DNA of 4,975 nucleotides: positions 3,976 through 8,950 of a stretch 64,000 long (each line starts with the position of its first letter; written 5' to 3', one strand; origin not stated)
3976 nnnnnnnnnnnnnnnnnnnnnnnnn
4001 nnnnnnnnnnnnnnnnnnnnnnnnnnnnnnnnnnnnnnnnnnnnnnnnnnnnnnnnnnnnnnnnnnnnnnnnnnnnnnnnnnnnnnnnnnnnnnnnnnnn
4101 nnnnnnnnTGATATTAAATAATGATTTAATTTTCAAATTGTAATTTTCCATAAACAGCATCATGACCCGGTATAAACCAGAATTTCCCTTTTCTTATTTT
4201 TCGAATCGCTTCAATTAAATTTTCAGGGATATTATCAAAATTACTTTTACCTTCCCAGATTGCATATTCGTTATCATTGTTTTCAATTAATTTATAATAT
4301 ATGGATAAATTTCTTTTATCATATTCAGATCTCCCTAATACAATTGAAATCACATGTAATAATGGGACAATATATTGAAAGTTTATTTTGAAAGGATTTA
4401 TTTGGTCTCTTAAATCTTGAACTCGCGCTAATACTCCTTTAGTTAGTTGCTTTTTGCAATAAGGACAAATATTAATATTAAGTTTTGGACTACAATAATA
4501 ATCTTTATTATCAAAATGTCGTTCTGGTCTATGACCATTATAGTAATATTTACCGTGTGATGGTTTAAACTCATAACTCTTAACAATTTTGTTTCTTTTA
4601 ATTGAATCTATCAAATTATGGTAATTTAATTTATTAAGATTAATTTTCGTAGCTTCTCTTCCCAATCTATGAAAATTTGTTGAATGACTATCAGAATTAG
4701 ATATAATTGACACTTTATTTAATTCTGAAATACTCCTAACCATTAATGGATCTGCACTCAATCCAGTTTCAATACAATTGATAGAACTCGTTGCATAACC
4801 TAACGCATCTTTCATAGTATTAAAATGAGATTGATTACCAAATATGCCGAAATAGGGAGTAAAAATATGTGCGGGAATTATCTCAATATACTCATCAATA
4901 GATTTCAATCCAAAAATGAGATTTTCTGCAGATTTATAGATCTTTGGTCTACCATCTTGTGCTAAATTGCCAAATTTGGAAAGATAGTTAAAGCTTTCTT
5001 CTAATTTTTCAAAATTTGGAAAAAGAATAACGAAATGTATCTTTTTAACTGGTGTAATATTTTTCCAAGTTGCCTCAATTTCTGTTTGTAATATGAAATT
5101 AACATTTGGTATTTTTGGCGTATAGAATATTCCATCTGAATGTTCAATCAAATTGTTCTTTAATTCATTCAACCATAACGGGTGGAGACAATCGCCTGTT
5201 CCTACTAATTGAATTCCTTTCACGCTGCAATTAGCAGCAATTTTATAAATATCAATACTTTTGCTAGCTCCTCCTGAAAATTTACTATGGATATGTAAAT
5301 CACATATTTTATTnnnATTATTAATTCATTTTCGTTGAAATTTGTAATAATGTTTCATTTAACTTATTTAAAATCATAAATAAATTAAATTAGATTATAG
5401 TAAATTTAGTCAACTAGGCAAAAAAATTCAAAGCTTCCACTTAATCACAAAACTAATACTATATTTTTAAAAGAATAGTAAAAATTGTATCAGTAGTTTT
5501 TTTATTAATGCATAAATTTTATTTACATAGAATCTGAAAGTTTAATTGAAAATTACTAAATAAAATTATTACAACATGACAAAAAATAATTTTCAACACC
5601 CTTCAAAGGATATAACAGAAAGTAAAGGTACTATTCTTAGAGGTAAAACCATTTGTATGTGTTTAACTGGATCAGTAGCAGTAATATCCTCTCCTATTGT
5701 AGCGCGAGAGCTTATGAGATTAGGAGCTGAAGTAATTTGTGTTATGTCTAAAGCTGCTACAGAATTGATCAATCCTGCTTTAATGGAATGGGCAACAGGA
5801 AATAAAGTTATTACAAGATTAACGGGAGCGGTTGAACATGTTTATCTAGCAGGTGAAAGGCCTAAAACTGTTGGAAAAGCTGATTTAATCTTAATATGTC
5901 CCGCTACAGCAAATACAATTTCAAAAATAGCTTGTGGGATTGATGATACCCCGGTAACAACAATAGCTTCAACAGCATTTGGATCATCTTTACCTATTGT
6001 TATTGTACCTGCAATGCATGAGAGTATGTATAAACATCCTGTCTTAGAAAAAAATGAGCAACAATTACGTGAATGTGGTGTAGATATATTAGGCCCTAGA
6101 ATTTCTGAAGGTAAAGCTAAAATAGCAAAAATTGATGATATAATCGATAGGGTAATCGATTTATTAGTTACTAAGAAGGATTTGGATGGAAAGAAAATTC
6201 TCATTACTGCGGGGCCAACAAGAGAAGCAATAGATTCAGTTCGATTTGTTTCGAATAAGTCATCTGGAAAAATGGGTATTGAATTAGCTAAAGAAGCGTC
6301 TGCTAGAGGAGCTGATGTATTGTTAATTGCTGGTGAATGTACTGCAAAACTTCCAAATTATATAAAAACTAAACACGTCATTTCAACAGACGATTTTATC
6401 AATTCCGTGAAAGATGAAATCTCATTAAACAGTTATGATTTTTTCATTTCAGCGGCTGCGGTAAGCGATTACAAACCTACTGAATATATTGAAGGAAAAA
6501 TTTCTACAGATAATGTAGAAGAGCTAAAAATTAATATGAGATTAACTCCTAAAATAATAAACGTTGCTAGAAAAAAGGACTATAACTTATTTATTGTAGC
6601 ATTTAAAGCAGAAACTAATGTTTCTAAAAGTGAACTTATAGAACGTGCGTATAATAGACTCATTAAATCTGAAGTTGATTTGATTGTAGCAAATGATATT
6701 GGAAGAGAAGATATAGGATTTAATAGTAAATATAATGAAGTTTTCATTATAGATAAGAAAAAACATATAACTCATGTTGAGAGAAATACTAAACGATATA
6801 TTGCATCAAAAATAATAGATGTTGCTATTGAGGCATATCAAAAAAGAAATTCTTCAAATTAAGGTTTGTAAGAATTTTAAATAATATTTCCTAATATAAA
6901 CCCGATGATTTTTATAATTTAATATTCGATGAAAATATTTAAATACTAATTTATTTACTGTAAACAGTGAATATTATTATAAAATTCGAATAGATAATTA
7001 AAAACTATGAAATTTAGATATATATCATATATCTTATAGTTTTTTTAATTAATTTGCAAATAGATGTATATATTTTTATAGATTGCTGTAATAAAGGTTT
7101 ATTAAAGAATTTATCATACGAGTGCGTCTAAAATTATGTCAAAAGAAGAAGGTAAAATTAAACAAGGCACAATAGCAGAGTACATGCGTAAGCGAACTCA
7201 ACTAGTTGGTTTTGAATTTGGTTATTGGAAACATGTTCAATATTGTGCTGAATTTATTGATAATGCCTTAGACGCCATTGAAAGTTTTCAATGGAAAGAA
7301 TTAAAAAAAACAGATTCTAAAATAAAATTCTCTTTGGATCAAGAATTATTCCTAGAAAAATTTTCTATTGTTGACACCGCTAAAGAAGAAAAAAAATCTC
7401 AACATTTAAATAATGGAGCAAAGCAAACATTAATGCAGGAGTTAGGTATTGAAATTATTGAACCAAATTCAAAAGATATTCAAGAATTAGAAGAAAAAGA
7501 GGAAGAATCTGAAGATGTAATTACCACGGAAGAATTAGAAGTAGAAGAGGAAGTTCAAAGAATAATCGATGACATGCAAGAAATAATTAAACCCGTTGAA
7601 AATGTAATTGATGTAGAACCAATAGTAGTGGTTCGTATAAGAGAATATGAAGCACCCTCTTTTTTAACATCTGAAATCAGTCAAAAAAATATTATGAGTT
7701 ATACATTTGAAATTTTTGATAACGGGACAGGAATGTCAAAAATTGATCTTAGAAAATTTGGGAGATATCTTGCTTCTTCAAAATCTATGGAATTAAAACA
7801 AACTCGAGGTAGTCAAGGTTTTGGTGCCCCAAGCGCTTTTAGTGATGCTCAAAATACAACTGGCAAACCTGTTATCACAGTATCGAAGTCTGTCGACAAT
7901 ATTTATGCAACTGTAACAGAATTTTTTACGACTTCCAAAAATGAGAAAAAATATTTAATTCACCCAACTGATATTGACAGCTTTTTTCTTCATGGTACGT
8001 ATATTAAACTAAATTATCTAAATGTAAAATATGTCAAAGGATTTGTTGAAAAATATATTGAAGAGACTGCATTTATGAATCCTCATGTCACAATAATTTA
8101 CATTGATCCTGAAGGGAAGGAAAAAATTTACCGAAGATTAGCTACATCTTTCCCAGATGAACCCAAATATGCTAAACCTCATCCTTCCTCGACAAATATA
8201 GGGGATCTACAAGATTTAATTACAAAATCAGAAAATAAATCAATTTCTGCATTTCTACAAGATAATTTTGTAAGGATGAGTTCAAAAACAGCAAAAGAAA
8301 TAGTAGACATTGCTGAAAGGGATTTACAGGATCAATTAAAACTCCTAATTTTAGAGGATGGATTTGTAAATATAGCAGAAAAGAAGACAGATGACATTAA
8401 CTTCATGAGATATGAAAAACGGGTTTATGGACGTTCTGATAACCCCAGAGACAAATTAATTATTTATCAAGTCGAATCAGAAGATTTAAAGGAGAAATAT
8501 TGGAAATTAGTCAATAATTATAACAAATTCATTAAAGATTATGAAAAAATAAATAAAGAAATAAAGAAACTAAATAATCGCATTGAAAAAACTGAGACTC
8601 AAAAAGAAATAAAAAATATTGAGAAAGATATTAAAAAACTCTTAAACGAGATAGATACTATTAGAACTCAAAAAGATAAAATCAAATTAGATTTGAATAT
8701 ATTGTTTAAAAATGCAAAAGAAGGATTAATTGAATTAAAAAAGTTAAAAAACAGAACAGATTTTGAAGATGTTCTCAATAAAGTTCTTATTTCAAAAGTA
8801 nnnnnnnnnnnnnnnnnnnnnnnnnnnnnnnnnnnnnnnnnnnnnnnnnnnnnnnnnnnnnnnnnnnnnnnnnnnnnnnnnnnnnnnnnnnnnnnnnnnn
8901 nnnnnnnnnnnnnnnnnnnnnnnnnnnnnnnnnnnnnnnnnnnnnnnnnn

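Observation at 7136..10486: Topo VI subunit B roughly double the usual length, with insertions inside the ATPase fold and a DNA-binding-like C-terminal tail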

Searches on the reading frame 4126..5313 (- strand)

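Call 68: search_protein_families(library=ncbifam, proteins=[window:4126-5313:-], max_evalue=0.01)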
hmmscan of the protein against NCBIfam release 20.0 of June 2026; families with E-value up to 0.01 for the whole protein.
window:4126-5313:- (395 aa): 1 family
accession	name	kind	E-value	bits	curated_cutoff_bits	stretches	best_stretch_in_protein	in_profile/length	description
TIGR00375.1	TIGR00375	hypoth_equivalog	3.1e-46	158.4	326.6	1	5-390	3-373/374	TIGR00375 family protein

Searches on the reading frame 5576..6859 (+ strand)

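Call 68: search_protein_families(library=ncbifam, proteins=[window:5576-6859:+], max_evalue=0.01)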
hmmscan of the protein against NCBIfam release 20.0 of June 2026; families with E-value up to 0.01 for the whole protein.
window:5576-6859:+ (428 aa): 12 families
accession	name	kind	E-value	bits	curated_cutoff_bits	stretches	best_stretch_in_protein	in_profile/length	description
TIGR00521.1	coaBC_dfp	equivalog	1.4e-112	376.7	219.7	1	22-416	2-390/392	bifunctional phosphopantothenoylcysteine decarboxylase/phosphopantothenate--cysteine ligase CoaBC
NF005231.0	PRK06732.1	equivalog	1.1e-30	107.2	265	2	207-302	2-97/229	phosphopantothenate--cysteine ligase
TIGR02114.1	coaB_strep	equivalog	3.4e-25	89.1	217.2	2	207-302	2-97/228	phosphopantothenate--cysteine ligase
TIGR02113.1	coaC_strep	equivalog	9.3e-25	87.5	261.4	1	24-193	1-173/177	phosphopantothenoylcysteine decarboxylase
NF007199.0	PRK09620.1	equivalog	3.2e-19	69.2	248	1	203-375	1-183/229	hypothetical protein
TIGR02699.1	archaeo_AfpA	hypoth_equivalog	1.9e-11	43.8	192.45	1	52-148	30-125/174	archaeoflavoprotein AfpA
NF006161.0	PRK08305.1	equivalog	2e-09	37.4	156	1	21-143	3-126/196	dipicolinate synthase subunit B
TIGR02700.1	flavo_MJ0208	hypoth_equivalog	9.2e-09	34.9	251.35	1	98-150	82-134/234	dihydromethanopterin reductase (acceptor)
TIGR02852.1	spore_dpaB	equivalog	3.2e-06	26.6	229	1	25-143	2-121/187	dipicolinate synthase subunit B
TIGR00421.1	ubiX_pad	subfamily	8.2e-06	25.7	108.9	1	26-195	2-165/181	UbiX family flavin prenyltransferase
NF004685.0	PRK06029.1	subfamily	0.001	19.2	188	1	50-201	29-178/187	UbiX family flavin prenyltransferase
NF033753.1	RiPP_decarbCypD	equivalog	0.0029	17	215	1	23-181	7-159/182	CypD family RiPP peptide-cysteine decarboxylase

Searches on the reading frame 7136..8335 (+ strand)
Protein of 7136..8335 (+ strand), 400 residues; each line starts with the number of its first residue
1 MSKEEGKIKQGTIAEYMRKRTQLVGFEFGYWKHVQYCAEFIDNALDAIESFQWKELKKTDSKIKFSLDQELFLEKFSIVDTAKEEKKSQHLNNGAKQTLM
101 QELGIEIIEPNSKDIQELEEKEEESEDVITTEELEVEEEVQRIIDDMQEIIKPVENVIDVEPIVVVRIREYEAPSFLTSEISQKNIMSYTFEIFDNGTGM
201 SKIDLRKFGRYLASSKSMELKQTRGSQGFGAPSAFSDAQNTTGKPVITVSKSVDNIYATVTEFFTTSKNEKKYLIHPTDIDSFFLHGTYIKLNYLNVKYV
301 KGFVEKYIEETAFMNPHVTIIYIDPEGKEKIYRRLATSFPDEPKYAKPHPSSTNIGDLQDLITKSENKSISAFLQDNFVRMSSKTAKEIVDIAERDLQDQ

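Call 55: predict_structure(alignment_id=A4)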
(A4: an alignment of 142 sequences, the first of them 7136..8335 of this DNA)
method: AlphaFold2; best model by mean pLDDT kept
length: 400 residues; sequences in the alignment: 142
mean_pLDDT: 74.7   pTM: 0.75
mean pLDDT of the five models: 74.7, 73.0, 72.2, 70.1, 69.1
residues with pLDDT >= 90: 124; 70-90: 141; 50-70: 67; < 50: 68
segments of 3 or more residues with pLDDT < 50: 1-22, 79-94, 105-129, 217-220
pLDDT, mean of each block of 10 residues (from residue 1): 32 41 65 89 88 88 75 52 33 50 46 29 35 76 93 86 95 75 77 94 77 53 56 83 91 92 78 90 92 92 90 91 93 89 73 72 87 87 91 91
secondary structure, 60 per line:
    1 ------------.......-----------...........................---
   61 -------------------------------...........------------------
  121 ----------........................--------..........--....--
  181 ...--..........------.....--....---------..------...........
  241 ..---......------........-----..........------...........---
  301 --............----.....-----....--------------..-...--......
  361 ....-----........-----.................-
elements in order: H13-19 H31-57 H92-102 H131-154 E163-172 H175-178 E186-195 H202-206 H209-212 H230-242 E246-251 E258-265 E271-280 E287-297 H303-314 E319-323 E329-332 H355-364 H370-377 H383-399

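Call 60: fold_search(model_id=the predicted structure, library=pdb)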
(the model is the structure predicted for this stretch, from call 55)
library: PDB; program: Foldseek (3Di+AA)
matches with E <= 10: 1037; with E <= 0.001: 72
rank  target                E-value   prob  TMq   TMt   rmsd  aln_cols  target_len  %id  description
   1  9o8p_B                4.1e-17  1.00  0.37  0.25  12.4       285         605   27  CryoEM structure of M. mazei topoisomerase VI-minicircle DNA complex (released 2026-02-25)
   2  9o0g_B                5.9e-17  1.00  0.39  0.26  11.6       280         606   26  CryoEM structure of M. mazei topoisomerase VI(A-E342Q)-minicircle DNA complex in cleavage state (released 2026-02-25)
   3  9o0g_D                2.3e-16  1.00  0.39  0.27  11.6       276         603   28  CryoEM structure of M. mazei topoisomerase VI(A-E342Q)-minicircle DNA complex in cleavage state (released 2026-02-25)
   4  2hkj                  6.3e-16  1.00  0.38  0.33  10.3       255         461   24  Topoisomerase VI-B bound to radicicol (released 2006-08-29)
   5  1mx0_E                9.1e-16  1.00  0.38  0.33  10.1       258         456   24  Structure of topoisomerase subunit (released 2003-01-07)
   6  1z59                  1.2e-15  1.00  0.38  0.33  10.4       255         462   24  Topoisomerase VI-B, ADP-bound monomer form (released 2005-06-14)
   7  9o8z_D                3.8e-15  1.00  0.37  0.26  12.5       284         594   27  CryoEM structure of M. mazei topoisomerase VI-minicircle DNA complex in partially unfolded transducer state (released 2026-02-25)
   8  1mx0_B                8.2e-15  1.00  0.39  0.34   9.5       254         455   25  Structure of topoisomerase subunit (released 2003-01-07)
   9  1z5a_B                1.0e-14  1.00  0.39  0.34   9.6       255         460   25  Topoisomerase VI-B, ADP-bound dimer form (released 2005-06-14)
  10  1mu5                  1.2e-14  1.00  0.37  0.32  10.5       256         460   23  Structure of topoisomerase subunit (released 2003-01-07)
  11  1mx0_A                1.4e-14  1.00  0.37  0.33   9.9       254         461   25  Structure of topoisomerase subunit (released 2003-01-07)
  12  1mx0_C                2.8e-14  1.00  0.39  0.33   9.5       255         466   24  Structure of topoisomerase subunit (released 2003-01-07)
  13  1mx0_D                4.8e-14  1.00  0.39  0.34   9.6       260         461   23  Structure of topoisomerase subunit (released 2003-01-07)
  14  2zbk_B                8.8e-14  1.00  0.37  0.30  10.8       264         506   23  Crystal structure of an intact type II DNA topoisomerase: insights into DNA transfer mechanisms (released 2008-02-12)
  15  1mx0_F                1.6e-12  1.00  0.37  0.33   9.6       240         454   25  Structure of topoisomerase subunit (released 2003-01-07)
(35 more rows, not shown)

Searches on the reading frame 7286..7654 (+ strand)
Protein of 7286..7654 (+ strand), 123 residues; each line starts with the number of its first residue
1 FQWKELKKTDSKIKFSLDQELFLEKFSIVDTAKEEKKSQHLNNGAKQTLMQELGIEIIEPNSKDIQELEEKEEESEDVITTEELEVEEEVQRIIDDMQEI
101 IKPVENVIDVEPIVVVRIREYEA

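Call 79: search_protein_families(library=pfam, proteins=[window:7286-7654:+], max_evalue=1)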
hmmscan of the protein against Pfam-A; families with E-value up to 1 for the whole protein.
window:7286-7654:+ (123 aa): 3 families
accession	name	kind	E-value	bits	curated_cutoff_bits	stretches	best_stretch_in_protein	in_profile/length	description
PF05168.19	HEPN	-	0.14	12.8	22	1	52-106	65-116/117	HEPN domain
PF17232.7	Pep1_7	-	0.18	12.7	26.2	1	47-84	27-63/82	Elicitor peptide 1-7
PF16244.11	DUF4901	-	0.25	11.9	27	1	1-73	36-108/148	YcdB, YcdC repeated domain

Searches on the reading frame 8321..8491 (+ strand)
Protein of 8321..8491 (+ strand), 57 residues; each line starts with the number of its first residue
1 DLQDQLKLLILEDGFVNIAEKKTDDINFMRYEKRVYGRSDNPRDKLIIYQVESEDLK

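Call 78: search_solved_structures(query=A7, max_evalue=10, show_alignments=0)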
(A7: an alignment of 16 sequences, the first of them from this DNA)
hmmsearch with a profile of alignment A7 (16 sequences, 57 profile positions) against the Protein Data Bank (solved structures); distinct sequences matched with E-value up to 10: 1.
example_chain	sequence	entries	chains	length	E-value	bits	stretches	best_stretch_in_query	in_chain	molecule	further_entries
6hb5_A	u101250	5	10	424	1.4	11.6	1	20-40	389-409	Tyrosine--tRNA ligase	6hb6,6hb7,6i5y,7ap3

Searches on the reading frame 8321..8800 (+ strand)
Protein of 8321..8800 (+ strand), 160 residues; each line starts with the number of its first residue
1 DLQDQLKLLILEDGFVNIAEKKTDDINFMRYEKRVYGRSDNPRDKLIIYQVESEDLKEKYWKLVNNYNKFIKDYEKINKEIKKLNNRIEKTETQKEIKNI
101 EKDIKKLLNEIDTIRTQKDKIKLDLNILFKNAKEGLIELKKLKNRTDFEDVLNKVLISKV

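Call 79: search_protein_families(library=pfam, proteins=[window:8321-8800:+], max_evalue=1)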
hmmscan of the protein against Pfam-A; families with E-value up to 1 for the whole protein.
window:8321-8800:+ (160 aa): 39 families (the best 25 are shown)
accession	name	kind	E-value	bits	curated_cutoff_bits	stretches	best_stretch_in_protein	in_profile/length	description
PF06419.17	COG6_N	-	0.00096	19.7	27.4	2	64-128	25-94/114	Conserved oligomeric complex COG6, N-terminal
PF01601.21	CoV_S2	-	0.0016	17.6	40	1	42-145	401-497/521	Coronavirus spike glycoprotein S2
PF13864.11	Enkurin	-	0.0058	17.5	23.6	1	43-107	30-88/92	Calmodulin-binding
PF10805.13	DUF2730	-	0.011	16.3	24.9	1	58-130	27-98/102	Protein of unknown function (DUF2730)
PF03961.19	FapA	-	0.012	15.7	31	1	47-128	146-229/272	Flagellar Assembly Protein A beta solenoid domain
PF11932.13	DUF3450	-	0.014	15.2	32.6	1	51-148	44-140/241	Protein of unknown function (DUF3450)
PF13729.12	TraF_2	-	0.018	14.7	25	1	64-129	29-91/264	F plasmid transfer operon, TraF, protein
PF25472.1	DUF7902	-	0.022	15.4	26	1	75-114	4-43/85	Domain of unknown function (DUF7902)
PF01025.24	GrpE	-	0.022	14.9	25.8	1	52-122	12-82/165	GrpE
PF14282.11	FlxA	-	0.023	15.2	26.3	1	71-119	23-73/101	FlxA-like protein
PF08706.16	D5_N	-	0.028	15.1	22.4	1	54-146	33-112/145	D5 N terminal like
PF17675.6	APG6_N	-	0.038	14.9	45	1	65-131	23-89/132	Apg6 coiled-coil region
PF15191.11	Synaptonemal_3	-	0.044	14.1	27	0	64-93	8-37/92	Synaptonemal complex central element protein 3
PF01920.25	Prefoldin_2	-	0.05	14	27.6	1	91-131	65-105/106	Prefoldin subunit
PF19962.4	EAD9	-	0.056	13.6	25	1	63-113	11-61/62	Effector-associated domain 9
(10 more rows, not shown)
